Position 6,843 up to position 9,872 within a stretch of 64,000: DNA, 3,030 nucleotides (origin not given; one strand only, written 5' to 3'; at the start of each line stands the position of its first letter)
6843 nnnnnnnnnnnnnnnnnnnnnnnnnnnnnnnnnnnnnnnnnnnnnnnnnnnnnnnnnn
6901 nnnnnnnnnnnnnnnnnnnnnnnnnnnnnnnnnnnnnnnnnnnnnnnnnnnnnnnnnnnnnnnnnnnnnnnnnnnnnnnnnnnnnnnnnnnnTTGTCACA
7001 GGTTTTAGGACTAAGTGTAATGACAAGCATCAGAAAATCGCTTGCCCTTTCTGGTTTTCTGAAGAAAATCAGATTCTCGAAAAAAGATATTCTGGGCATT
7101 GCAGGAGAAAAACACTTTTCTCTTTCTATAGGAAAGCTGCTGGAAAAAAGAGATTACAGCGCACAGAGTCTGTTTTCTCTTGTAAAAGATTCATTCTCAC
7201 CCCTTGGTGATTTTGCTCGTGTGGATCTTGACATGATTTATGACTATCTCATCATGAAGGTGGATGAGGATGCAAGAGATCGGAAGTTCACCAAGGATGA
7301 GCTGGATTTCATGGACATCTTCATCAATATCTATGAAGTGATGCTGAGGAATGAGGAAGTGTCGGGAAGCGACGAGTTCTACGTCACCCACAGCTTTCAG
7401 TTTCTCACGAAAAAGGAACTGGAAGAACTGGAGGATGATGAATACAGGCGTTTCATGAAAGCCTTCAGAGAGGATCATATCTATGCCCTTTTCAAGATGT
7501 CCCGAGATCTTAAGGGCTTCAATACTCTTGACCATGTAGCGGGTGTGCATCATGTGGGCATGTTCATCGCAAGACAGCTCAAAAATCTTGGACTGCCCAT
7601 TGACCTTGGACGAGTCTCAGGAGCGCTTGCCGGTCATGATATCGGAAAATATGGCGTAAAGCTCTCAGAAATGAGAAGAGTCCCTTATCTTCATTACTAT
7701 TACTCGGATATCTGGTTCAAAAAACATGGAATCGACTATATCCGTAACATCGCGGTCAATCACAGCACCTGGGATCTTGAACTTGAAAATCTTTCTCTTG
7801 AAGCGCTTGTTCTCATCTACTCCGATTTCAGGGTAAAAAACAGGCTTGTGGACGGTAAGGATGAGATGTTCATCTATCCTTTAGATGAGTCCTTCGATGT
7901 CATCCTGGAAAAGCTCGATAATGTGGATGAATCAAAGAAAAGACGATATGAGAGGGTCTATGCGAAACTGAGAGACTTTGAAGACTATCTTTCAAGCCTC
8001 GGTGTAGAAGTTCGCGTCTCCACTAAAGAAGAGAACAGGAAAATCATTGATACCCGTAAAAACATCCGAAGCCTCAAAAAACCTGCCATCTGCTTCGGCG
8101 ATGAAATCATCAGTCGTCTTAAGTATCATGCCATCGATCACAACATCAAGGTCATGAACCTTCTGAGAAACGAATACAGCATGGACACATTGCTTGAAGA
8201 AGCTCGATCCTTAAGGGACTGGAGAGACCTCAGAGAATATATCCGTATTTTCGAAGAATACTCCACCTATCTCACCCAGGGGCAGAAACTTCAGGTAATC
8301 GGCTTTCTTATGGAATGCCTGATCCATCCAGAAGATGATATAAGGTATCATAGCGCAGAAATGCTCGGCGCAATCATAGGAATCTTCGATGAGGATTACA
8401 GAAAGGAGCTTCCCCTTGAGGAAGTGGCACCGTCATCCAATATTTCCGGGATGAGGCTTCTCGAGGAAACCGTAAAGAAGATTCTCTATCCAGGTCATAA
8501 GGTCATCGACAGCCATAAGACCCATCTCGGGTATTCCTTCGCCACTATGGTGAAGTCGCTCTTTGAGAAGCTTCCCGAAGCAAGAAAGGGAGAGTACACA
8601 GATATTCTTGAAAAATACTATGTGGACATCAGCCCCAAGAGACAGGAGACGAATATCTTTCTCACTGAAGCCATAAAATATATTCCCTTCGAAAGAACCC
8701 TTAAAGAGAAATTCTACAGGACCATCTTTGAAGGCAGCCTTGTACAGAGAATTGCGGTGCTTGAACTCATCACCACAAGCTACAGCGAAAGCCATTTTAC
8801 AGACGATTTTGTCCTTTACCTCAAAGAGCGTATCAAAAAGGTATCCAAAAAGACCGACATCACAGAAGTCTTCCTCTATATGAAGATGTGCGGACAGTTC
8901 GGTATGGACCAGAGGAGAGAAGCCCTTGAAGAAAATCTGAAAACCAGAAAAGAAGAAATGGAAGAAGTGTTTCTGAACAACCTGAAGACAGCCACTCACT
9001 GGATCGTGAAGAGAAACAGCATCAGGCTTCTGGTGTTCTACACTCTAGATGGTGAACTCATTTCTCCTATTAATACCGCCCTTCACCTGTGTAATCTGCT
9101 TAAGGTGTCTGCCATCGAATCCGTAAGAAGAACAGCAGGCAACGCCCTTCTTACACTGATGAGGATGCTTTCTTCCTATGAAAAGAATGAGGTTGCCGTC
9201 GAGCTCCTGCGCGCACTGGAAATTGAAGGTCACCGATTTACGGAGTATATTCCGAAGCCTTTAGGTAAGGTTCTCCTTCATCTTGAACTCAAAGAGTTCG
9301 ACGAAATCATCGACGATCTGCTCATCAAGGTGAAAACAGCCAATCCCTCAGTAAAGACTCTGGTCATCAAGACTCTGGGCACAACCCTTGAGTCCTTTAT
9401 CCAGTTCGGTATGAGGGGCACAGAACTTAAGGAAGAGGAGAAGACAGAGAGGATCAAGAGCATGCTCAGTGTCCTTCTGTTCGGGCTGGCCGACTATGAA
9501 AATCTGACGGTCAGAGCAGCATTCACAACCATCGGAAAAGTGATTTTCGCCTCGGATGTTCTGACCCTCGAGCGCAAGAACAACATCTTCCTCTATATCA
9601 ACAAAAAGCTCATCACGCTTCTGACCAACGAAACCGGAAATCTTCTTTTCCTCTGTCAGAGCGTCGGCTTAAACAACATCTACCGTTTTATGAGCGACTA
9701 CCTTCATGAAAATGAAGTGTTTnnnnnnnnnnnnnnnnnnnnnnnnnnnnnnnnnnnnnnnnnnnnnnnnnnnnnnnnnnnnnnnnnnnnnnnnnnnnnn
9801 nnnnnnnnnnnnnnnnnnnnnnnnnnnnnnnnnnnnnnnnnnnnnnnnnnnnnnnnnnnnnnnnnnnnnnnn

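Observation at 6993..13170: Self-contained two-gene system: giant nucleotide-handling protein plus orphan LDH-fold partner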

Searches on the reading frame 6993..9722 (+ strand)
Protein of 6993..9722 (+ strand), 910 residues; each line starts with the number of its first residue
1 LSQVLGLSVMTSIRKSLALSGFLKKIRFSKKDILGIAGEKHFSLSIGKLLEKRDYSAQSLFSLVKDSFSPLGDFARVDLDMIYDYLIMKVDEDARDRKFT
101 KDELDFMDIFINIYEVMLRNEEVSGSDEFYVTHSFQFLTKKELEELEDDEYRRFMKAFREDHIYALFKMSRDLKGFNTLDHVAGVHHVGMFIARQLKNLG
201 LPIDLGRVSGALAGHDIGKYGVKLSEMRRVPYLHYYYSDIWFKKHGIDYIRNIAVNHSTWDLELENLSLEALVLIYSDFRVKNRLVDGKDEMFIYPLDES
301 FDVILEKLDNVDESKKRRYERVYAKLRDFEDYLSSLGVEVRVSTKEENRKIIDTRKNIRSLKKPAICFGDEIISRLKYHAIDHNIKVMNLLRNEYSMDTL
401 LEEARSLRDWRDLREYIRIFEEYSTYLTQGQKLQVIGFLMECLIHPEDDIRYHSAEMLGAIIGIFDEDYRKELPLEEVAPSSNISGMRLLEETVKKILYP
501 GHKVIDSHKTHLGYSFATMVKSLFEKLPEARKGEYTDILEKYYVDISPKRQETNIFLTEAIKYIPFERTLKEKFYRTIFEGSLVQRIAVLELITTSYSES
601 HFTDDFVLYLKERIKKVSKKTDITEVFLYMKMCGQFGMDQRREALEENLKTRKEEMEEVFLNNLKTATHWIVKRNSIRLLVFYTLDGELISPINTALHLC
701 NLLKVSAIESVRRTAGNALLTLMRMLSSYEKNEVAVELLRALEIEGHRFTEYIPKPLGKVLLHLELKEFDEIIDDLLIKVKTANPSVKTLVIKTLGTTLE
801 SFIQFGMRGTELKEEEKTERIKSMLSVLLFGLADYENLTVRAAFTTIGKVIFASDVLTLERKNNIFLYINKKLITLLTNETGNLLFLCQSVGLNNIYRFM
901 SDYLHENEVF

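Call 46: predict_structure(alignment_id=A3)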
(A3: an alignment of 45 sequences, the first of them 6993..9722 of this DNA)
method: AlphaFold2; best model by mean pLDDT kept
length: 910 residues; sequences in the alignment: 45
mean_pLDDT: 88.2   pTM: 0.84
mean pLDDT of the five models: 88.2, 88.1, 87.2, 87.1, 85.1
residues with pLDDT >= 90: 559; 70-90: 290; 50-70: 46; < 50: 15
segments of 3 or more residues with pLDDT < 50: 470-481
pLDDT, mean of each block of 10 residues (from residue 1): 70 92 91 90 91 91 92 88 90 83 93 94 87 92 88 94 93 88 96 95 93 87 57 75 85 72 71 92 85 90 75 80 90 94 88 88 87 92 88 75 88 89 77 91 90 94 73 45 77 94 89 95 91 93 85 93 94 94 95 90 95 93 95 94 94 89 88 95 82 94 86 93 93 94 71 90 95 95 91 95 89 92 96 92 93 93 95 85 87 93 89
secondary structure, 60 per line:
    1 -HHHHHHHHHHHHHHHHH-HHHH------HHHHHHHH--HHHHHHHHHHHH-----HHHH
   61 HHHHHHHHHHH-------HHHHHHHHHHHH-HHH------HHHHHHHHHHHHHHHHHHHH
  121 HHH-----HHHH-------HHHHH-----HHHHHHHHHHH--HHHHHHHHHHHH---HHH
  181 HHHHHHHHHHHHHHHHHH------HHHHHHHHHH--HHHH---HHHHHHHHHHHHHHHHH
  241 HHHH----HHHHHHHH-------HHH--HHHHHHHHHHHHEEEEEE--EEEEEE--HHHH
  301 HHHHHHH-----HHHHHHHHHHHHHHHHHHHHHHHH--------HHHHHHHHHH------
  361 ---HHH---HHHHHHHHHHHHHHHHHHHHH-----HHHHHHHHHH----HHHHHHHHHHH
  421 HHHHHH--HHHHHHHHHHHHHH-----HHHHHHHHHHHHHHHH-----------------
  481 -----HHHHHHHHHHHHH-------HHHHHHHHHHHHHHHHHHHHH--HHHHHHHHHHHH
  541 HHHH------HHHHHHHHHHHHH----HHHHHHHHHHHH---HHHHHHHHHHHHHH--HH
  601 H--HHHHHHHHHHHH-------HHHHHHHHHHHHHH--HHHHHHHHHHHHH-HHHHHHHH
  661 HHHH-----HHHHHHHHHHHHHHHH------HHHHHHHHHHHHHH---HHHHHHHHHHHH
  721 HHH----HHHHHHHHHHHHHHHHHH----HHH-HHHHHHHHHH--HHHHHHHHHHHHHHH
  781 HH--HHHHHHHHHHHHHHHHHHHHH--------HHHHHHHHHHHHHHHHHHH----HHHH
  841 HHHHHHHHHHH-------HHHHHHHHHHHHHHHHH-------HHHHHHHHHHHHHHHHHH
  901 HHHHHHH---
elements in order (helices of 4 or more, strands of 3 or more residues): H2-18 H20-23 H30-37 H40-51 H57-71 H79-90 H101-123 H129-132 H140-144 H150-160 H163-174 H178-198 H205-214 H217-220 H224-244 H249-256 H269-280 E281-286 E289-294 H297-307 H313-336 H345-354 H370-390 H396-405 H410-426 H429-442 H448-463 H486-498 H506-526 H529-544 H551-563 H568-579 H583-596 H604-615 H623-636 H639-651 H653-664 H670-685 H692-705 H709-723 H728-745 H754-763 H766-782 H785-805 H814-832 H837-851 H859-875 H883-907

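Call 48: fold_search(model_id=the predicted structure, library=pdb)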
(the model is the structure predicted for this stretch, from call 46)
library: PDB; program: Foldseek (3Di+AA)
matches with E <= 10: 1169; with E <= 0.001: 23
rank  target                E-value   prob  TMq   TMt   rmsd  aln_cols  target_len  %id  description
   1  7onb_C                6.0e-05  1.00  0.20  0.22  26.6       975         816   13  Structure of the U2 5' module of the A3'-SSA complex (released 2021-08-04)
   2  6y5q_u                1.4e-04  1.00  0.20  0.21  26.7       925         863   11  human 17S U2 snRNP (released 2020-06-17)
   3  6en4_C                1.5e-04  1.00  0.20  0.22  26.3       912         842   13  SF3b core in complex with a splicing modulator (released 2018-06-20)
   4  7evn_C                2.0e-04  1.00  0.21  0.23  26.5       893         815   12  The cryo-EM structure of the DDX42-SF3b complex (released 2022-08-03)
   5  7abh_u                2.1e-04  1.00  0.23  0.22  27.5       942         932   12  Human pre-Bact-2 spliceosome (SF3b/U2 snRNP portion) (released 2020-12-09)
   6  3w3v                  2.2e-04  1.00  0.23  0.21  30.3      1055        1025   10  Crystal structure of Kap121p mutant D353K/E396K/D438K (released 2013-04-10)
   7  7zbz_D                3.0e-04  1.00  0.17  0.14  27.0      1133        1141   10  CAND1 delhairpin-SCF-SKP2 CAND1 partly engaged SCF partly rocked (released 2023-04-19)
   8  7z8t_D                3.7e-04  0.99  0.16  0.14  27.0      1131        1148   11  CAND1-SCF-SKP2 CAND1 engaged SCF rocked (released 2023-04-19)
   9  3w3u                  4.1e-04  1.00  0.23  0.21  30.9      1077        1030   10  Crystal structure of Kap121p mutant R349A/Q350A/D353A/E396A/N430K/D438A/N477A (released 2013-04-10)
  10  5ife_C                4.7e-04  1.00  0.17  0.18  28.4       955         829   12  Crystal structure of the human SF3b core complex (released 2016-10-26)
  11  7q4o_A                4.8e-04  1.00  0.21  0.23  27.4       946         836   12  Substrate-bound A-like U2 snRNP (released 2022-03-30)
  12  4rv1_A                5.0e-04  1.00  0.16  0.28  17.2       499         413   12  Crystal Structure of Engineered Protein. Northeast Structural Genomics Consortium (NESG) Target OR497. (released 2014-12-10)
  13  3w3t                  5.6e-04  1.00  0.22  0.20  30.1      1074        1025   10  Crystal structure of Kap121p (released 2013-04-10)
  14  7dco_1                6.0e-04  1.00  0.21  0.21  28.1       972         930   13  Cryo-EM structure of the activated spliceosome (Bact complex) at an atomic resolution of 2.5 angstrom (released 2021-03-17)
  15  8h3q_A                6.0e-04  1.00  0.20  0.16  26.4      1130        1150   12  Cryo-EM Structure of the CAND1-Cul3-Rbx1 complex (released 2023-10-11)
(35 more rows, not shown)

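Call 49: search_solved_structures(query=A3, max_evalue=5)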
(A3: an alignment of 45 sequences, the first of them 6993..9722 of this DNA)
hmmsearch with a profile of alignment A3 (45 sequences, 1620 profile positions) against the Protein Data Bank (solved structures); distinct sequences matched with E-value up to 5: 21.
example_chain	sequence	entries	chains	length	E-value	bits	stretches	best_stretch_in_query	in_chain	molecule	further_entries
2h29_A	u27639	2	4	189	0.00015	22.7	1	998-1109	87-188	Probable nicotinate-nucleotide adenylyltransferase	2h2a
3h05_A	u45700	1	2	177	0.00037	21.4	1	1056-1111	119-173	uncharacterized protein VPA0413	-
8aih_A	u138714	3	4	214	0.00055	20.8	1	916-1109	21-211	Probable nicotinate-nucleotide adenylyltransferase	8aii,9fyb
1kku_A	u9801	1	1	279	0.00085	20.2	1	1010-1116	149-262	NICOTINAMIDE MONONUCLEOTIDE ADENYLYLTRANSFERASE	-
1gzu_A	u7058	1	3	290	0.00086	20.2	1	1010-1116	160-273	NICOTINAMIDE MONONUCLEOTIDE ADENYLYL TRANSFERASE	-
1kqn_A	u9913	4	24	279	0.00089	20.1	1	1010-1116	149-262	NICOTINAMIDE MONONUCLEOTIDE ADENYLYL TRANSFERASE | Nicotinamide/nicotinic acid mononucleotide adenylyltransferase 1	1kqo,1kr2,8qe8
9iw1_A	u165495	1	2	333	0.056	14.2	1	1010-1116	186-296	Nicotinamide-nucleotide adenylyltransferase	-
5jbn_A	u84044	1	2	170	0.072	13.8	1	919-964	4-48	Phosphopantetheine adenylyltransferase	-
1b6t_A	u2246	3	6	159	0.11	13.2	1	920-964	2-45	PROTEIN (PHOSPHOPANTETHEINE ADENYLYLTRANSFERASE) | PHOSPHOPANTETHEINE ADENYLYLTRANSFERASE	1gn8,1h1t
6cck_A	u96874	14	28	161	0.11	13.1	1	920-964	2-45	Phosphopantetheine adenylyltransferase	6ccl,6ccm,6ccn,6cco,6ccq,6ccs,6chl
6b7a_A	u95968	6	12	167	0.12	13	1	920-964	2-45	Phosphopantetheine adenylyltransferase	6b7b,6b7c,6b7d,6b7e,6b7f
1qjc_A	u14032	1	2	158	0.17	12.6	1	920-964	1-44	PHOSPHOPANTETHEINE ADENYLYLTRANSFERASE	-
1vlh_A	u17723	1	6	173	0.19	12.4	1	912-952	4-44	Phosphopantetheine adenylyltransferase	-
1nup_A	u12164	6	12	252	0.24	12.1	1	1011-1116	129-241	FKSG76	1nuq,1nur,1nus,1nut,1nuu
3l92_A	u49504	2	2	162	0.46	11.1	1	922-963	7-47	Phosphopantetheine adenylyltransferase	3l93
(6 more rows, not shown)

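Call 51: fold_search(model_id=the predicted structure, library=viral)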
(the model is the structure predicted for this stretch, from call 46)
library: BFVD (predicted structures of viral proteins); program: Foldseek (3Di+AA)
matches with E <= 10: 467; with E <= 0.001: 0
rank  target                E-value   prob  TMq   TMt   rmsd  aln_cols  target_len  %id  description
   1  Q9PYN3                2.0e-03  0.97  0.17  0.15  35.2      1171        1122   10  ORF163 [Xestia c-nigrum granulosis virus]
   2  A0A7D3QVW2            1.6e-02  0.69  0.13  0.15  23.1       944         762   10  Ubiquitin conjugation factor E4 with U-box domain [Fadolivirus FV1/VV64]
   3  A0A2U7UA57            1.9e-02  0.47  0.11  0.12  24.8       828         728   11  DUF5867 domain-containing protein [Pandoravirus quercus]
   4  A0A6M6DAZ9            5.2e-02  0.25  0.11  0.11  25.7       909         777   12  (no name in the UniProt tables at hand)
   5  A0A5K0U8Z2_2          5.7e-02  0.38  0.11  0.11  36.5       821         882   10  Uncharacterized protein [Yasminevirus sp. GU-2018]
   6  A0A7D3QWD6            7.6e-02  0.20  0.09  0.10  30.9       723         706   11  DUF4116 domain-containing protein [Fadolivirus FV1/VV64]
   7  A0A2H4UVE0            8.1e-02  0.23  0.10  0.11  37.0       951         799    9  Exocyst complex component Sec6 [Bodo saltans virus]
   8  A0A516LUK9            9.6e-02  0.15  0.10  0.09  29.8      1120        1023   11  (no name in the UniProt tables at hand)
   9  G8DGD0                1.1e-01  0.94  0.14  0.25  21.5       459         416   11  (no name in the UniProt tables at hand)
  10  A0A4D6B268            1.1e-01  0.10  0.08  0.07  35.7      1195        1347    9  (no name in the UniProt tables at hand)
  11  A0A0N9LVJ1            1.5e-01  0.85  0.10  0.23  22.4       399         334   11  MGF_505-2R (Fragment) [African swine fever virus]
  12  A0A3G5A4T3            1.7e-01  0.90  0.21  0.29  24.8       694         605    8  RING-type domain-containing protein [Harvfovirus sp.]
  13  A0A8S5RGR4            1.8e-01  0.09  0.08  0.08  33.8      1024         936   12  Chromosome segregation ATPase (Fragment) [virus sp. ctiha2]
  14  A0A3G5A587            1.9e-01  0.30  0.11  0.16  26.8       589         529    8  DUF4116 domain-containing protein [Homavirus sp.]
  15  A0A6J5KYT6            2.1e-01  0.13  0.10  0.09  31.9       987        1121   11  Uncharacterized protein [uncultured Caudovirales phage]
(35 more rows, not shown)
